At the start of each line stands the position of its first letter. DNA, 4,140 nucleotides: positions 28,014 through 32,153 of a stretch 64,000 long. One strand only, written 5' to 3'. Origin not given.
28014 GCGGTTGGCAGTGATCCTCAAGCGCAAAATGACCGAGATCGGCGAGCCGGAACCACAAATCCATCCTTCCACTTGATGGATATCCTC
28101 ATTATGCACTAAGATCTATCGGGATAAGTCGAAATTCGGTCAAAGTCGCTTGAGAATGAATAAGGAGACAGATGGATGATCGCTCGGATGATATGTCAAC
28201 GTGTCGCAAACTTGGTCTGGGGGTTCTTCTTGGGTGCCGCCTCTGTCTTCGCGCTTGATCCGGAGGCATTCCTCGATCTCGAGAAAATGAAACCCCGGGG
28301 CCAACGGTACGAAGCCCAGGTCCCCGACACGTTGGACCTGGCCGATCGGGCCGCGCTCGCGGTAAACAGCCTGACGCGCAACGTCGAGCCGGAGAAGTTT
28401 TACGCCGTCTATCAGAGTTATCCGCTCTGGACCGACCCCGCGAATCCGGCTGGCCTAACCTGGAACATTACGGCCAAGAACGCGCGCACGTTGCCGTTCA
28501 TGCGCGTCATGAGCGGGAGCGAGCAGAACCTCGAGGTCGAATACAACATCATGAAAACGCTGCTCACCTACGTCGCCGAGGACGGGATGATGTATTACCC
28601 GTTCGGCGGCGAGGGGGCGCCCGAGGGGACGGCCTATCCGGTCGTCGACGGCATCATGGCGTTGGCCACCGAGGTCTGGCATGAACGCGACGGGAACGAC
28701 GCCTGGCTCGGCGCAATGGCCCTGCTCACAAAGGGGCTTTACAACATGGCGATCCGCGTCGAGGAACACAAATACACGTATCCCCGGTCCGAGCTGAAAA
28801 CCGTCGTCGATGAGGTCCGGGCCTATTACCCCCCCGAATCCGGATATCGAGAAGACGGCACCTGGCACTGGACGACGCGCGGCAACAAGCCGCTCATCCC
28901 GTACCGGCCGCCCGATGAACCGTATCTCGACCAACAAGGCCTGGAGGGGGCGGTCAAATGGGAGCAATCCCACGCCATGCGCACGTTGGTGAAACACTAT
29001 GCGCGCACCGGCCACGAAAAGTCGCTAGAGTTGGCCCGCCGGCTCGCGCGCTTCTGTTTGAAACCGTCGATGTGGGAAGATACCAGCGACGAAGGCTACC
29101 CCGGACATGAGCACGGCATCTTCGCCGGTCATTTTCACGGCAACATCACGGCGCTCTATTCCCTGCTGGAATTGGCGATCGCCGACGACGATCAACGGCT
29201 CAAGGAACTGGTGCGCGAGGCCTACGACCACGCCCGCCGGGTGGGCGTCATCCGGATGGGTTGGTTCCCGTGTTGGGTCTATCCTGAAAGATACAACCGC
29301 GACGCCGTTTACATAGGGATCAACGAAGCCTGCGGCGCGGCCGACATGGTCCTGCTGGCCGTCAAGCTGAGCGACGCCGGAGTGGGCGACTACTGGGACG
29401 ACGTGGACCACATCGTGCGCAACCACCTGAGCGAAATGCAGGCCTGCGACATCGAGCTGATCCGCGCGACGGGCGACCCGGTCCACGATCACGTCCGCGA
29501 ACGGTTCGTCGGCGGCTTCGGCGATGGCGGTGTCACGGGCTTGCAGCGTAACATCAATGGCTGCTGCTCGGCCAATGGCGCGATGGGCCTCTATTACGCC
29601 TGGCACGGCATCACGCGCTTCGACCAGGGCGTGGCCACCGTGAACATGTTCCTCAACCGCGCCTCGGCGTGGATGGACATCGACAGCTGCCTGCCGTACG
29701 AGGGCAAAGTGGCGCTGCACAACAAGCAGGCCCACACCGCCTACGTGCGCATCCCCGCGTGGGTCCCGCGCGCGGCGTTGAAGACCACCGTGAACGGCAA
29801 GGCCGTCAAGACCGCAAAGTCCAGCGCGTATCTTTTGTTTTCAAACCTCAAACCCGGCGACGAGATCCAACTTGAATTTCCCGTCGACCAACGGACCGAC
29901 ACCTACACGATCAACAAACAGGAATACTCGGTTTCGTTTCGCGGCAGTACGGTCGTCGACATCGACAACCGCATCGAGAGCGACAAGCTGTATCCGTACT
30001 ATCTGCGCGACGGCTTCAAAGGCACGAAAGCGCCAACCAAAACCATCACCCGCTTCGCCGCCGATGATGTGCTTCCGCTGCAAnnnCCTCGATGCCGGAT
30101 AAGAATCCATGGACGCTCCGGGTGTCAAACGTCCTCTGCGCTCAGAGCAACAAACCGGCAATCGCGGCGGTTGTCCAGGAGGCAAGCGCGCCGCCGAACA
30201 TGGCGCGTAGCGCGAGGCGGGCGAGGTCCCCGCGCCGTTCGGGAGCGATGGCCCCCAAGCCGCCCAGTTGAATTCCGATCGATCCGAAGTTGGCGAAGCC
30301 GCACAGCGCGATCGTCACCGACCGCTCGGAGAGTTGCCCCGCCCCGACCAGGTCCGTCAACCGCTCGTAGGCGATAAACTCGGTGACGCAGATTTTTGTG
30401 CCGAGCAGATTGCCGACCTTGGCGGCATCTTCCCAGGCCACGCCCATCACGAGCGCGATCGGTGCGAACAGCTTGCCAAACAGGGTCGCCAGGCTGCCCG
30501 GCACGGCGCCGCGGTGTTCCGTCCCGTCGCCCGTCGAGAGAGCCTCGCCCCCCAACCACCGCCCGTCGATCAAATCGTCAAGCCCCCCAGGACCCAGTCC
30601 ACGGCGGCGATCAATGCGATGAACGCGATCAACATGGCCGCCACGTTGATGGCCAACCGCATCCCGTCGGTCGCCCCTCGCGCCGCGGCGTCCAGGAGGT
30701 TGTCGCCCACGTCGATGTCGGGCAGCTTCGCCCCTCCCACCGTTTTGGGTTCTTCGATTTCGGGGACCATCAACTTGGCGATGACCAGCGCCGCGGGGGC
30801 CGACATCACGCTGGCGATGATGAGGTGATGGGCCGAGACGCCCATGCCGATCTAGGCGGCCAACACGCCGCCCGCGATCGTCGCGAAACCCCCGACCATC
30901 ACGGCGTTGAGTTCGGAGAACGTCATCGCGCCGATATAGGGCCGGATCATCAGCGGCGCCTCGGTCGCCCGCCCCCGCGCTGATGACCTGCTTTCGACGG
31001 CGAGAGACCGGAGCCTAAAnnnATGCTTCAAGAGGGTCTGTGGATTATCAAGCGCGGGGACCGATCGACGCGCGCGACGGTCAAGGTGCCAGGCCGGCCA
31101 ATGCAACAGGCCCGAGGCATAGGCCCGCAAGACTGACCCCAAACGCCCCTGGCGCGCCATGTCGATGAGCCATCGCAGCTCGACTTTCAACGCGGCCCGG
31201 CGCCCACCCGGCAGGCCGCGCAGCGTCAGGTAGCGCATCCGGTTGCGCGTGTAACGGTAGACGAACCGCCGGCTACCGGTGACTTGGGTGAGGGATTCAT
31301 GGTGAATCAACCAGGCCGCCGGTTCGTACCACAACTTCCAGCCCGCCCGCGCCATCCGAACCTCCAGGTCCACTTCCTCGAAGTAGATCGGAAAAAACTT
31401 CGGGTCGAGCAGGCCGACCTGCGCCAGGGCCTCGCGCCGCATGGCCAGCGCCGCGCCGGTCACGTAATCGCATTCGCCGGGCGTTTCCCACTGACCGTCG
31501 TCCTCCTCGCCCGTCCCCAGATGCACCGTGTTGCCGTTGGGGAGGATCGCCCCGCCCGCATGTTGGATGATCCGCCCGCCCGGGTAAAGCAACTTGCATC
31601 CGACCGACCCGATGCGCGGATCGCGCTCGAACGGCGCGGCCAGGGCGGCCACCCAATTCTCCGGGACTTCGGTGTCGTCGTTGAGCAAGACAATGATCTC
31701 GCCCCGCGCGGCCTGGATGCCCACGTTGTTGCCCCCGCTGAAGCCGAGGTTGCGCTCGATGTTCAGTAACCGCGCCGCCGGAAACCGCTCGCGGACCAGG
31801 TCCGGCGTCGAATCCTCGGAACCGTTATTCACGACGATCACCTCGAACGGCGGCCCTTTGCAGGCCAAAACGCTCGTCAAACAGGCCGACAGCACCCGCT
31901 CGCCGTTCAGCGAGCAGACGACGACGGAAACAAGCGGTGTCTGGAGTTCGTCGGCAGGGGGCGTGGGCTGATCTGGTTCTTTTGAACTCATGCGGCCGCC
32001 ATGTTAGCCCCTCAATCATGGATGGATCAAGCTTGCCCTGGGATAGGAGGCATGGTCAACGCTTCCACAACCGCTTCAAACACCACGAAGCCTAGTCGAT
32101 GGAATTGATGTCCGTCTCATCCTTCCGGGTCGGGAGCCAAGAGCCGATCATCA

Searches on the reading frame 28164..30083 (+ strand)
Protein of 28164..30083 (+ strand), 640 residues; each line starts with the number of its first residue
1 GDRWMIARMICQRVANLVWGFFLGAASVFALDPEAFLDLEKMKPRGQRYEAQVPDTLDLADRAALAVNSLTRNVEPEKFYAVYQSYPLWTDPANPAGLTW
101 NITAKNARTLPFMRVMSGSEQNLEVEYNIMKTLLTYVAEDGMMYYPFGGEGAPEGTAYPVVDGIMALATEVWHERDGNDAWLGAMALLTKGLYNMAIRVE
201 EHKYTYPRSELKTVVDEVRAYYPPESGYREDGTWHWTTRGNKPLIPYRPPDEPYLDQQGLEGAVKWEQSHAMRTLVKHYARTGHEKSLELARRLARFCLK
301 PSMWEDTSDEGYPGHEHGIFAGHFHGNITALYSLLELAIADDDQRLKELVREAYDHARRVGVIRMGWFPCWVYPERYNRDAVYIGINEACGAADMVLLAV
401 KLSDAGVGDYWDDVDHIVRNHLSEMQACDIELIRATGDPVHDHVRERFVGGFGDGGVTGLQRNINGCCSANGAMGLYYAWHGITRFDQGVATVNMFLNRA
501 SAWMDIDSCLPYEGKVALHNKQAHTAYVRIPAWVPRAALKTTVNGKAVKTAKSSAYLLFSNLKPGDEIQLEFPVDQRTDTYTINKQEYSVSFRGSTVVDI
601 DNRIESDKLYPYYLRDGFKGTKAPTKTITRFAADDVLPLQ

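Call 26: search_protein_families(library=pfam, proteins=[window:28164-30083:+], max_evalue=0.001)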
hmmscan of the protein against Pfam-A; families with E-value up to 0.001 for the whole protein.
window:28164-30083:+ (640 aa): 1 family
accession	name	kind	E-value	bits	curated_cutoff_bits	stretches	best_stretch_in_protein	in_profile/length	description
PF20736.2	Glyco_hydro127M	-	2e-06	28.3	24.2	1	511-573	28-94/95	Beta-L-arabinofuranosidase, GH127 middle domain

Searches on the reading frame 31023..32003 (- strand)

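Call 26: search_protein_families(library=pfam, proteins=[window:31023-32003:-], max_evalue=0.001)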
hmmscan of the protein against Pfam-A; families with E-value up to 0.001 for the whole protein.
window:31023-32003:- (327 aa): 4 families
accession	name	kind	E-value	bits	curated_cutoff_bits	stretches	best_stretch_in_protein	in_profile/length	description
PF00535.33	Glycos_transf_2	-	1.1e-25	90.9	23.3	1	26-194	1-165/168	Glycosyl transferase family 2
PF13641.12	Glyco_tranf_2_3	-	1.6e-22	81.1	27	1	25-238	3-209/230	Glycosyltransferase like family 2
PF13632.12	Glyco_trans_2_3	-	3.1e-07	30.8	27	1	103-262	1-158/198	Glycosyl transferase family group 2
PF13506.12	Glyco_transf_21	-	0.00018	21.5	21.7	1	95-253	25-171/174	Glycosyl transferase family 21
